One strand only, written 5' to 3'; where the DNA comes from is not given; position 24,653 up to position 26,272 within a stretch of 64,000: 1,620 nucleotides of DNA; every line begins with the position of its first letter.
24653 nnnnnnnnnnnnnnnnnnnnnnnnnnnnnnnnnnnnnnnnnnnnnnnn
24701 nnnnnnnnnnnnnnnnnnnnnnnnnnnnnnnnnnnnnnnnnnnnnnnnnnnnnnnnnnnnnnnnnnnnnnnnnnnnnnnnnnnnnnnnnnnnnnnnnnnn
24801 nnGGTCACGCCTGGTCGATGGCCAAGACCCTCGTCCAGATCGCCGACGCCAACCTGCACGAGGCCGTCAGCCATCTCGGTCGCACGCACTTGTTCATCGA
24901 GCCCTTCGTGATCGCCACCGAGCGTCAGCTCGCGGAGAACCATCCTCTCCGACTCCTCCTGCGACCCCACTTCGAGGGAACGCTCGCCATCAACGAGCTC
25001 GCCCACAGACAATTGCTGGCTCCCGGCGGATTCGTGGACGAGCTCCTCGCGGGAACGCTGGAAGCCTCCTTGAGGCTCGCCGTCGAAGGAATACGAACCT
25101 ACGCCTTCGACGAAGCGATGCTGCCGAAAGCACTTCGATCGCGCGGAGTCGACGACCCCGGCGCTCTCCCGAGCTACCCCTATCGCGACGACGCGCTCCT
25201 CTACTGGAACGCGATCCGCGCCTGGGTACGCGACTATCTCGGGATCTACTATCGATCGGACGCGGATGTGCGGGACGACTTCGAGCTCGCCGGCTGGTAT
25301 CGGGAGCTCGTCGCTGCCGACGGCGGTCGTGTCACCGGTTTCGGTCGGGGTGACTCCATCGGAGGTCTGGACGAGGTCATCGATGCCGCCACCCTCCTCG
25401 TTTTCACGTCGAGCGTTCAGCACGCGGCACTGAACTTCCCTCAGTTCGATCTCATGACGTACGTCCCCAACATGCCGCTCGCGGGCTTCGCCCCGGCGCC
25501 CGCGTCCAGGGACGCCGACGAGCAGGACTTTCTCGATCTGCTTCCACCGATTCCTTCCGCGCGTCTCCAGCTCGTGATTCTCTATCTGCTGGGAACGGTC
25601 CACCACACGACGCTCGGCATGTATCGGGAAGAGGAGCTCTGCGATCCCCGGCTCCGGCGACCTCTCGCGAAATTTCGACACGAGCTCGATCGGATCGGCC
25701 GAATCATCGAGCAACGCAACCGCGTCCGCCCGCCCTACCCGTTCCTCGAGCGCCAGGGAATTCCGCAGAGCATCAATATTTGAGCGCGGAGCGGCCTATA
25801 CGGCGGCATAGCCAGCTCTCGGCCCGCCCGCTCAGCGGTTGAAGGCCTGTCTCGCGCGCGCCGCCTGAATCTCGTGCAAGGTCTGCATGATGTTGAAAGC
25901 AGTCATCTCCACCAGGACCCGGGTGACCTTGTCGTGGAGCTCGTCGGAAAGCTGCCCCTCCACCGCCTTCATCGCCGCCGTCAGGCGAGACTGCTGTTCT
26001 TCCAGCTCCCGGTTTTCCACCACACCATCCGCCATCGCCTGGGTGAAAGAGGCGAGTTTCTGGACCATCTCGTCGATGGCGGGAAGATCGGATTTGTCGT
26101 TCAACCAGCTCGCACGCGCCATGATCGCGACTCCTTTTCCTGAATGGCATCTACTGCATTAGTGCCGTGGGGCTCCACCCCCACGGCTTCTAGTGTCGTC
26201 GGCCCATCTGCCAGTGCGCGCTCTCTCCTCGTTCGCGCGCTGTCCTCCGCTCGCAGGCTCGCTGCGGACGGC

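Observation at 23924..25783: Tat-secreted bacterial lipoxygenase with a perfect iron-ligand spacing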

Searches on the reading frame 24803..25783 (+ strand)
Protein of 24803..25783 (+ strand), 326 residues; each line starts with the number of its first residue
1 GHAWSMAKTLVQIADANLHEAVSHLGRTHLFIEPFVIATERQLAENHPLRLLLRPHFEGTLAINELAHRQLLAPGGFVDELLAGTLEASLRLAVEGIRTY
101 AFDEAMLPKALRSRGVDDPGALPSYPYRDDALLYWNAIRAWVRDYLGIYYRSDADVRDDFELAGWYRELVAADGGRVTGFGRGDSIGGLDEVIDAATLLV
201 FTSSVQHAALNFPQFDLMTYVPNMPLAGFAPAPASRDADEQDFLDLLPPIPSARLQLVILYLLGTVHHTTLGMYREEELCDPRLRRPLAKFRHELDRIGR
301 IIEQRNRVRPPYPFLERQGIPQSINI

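Call 32: search_solved_structures(query=window:24803-25783:+, max_evalue=1e-30, show_alignments=5)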
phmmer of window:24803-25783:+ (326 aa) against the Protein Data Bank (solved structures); distinct sequences matched with E-value up to 1e-30: 51.
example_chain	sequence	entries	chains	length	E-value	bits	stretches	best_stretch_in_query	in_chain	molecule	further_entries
5med_A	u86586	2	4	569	5.5e-87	295.1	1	1-325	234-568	Arachidonate 15-lipoxygenase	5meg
5mee_A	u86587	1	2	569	1.4e-86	293.8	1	1-325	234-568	Arachidonate 15-lipoxygenase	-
5mef_A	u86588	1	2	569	2e-86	293.3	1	1-325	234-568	Arachidonate 15-lipoxygenase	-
4g32_A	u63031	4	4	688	1e-81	277.8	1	3-326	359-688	15S-LIPOXYGENASE | Arachidonate 15-lipoxygenase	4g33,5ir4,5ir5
4rpe_A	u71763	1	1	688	1e-81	277.8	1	3-326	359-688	Linoleate 9/13-lipoxygenase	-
5lc8_A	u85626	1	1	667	3e-81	276.3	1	3-326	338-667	Arachidonate 15-lipoxygenase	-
8x8f_A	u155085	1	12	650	4.9e-75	255.9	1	1-326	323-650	Arachidonate 15-lipoxygenase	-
7laf_A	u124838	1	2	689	1.7e-53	185.1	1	4-325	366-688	Polyunsaturated fatty acid lipoxygenase ALOX15B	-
4nre_A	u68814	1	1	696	1.7e-53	185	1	4-325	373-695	Arachidonate 15-lipoxygenase B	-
8viy_A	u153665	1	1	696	4.6e-53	183.7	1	4-325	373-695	Polyunsaturated fatty acid lipoxygenase ALOX15B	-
3fg1_A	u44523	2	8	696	5.9e-51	176.7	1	2-323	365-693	Allene oxide synthase-lipoxygenase protein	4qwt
2fnq_A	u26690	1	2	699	6.4e-51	176.6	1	2-323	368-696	Allene oxide synthase-lipoxygenase protein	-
3dy5_A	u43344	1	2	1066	1.3e-50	175.6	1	2-323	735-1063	Allene oxide synthase-lipoxygenase protein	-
3fg4_A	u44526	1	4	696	1.5e-50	175.4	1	2-323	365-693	Allene oxide synthase-lipoxygenase protein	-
3fg3_A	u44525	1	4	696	2.1e-50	174.9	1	2-323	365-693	Allene oxide synthase-lipoxygenase protein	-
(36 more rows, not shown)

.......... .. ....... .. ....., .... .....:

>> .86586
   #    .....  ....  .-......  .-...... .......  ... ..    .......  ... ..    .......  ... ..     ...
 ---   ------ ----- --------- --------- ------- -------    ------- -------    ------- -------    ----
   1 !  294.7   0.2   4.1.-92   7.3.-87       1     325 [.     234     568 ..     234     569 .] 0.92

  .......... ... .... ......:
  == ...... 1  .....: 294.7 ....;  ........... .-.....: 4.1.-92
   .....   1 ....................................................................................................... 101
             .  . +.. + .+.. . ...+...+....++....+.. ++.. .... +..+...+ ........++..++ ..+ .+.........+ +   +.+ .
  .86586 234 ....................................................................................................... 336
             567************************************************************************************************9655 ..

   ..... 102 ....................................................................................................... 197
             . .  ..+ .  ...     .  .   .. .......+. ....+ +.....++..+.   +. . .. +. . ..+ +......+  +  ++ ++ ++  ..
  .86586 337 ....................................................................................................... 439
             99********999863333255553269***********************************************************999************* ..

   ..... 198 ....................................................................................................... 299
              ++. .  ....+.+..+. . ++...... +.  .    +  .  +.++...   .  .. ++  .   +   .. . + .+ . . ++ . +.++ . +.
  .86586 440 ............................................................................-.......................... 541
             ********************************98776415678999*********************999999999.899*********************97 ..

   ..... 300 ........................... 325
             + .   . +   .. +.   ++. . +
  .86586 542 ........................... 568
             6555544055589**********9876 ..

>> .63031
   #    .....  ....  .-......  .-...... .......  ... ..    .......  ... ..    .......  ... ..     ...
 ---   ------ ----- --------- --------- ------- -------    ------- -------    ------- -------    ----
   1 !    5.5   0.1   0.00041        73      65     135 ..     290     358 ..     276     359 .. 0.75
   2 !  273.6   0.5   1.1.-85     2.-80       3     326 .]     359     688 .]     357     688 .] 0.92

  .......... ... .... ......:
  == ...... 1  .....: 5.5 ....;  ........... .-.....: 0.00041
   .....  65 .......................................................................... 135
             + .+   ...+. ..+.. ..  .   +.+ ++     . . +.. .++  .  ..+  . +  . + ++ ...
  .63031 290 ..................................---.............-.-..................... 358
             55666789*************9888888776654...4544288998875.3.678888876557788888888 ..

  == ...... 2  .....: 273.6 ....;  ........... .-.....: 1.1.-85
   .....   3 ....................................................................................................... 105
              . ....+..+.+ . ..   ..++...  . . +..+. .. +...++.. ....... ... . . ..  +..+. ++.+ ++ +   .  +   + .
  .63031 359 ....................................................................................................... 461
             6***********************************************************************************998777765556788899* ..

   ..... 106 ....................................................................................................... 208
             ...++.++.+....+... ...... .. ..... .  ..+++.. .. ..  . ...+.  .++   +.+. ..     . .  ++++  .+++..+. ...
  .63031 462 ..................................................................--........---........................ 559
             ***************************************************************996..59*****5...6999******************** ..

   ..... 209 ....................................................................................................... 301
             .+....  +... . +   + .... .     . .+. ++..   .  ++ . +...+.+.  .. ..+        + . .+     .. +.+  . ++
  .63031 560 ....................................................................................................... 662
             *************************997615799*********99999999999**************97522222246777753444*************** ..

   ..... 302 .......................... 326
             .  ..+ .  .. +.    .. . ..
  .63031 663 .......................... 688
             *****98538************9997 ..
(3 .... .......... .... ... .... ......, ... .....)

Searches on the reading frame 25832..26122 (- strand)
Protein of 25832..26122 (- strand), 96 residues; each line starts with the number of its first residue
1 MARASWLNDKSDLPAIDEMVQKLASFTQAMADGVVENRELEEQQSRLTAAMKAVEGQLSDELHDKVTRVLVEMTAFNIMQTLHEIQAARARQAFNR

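Call 3: search_protein_families(library=pfam, proteins=[window:25832-26122:-], max_evalue=0.01)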
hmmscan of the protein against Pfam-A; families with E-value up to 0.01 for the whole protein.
window:25832-26122:- (96 aa): 1 family
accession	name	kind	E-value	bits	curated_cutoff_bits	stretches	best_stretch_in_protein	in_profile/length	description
PF12186.13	AcylCoA_dehyd_C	-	2.5e-05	24.8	27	1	38-95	26-82/111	Acyl-CoA dehydrogenase C terminal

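Call 36: search_protein_families(library=ncbifam, proteins=[window:25832-26122:-], max_evalue=0.001)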
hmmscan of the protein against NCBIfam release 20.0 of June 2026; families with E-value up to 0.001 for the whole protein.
window:25832-26122:- (96 aa): 0 families

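Call 65: search_protein_families(library=padloc, proteins=[window:25832-26122:-], max_evalue=0.01)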
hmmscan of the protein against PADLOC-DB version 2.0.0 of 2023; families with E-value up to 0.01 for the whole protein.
window:25832-26122:- (96 aa): 0 families
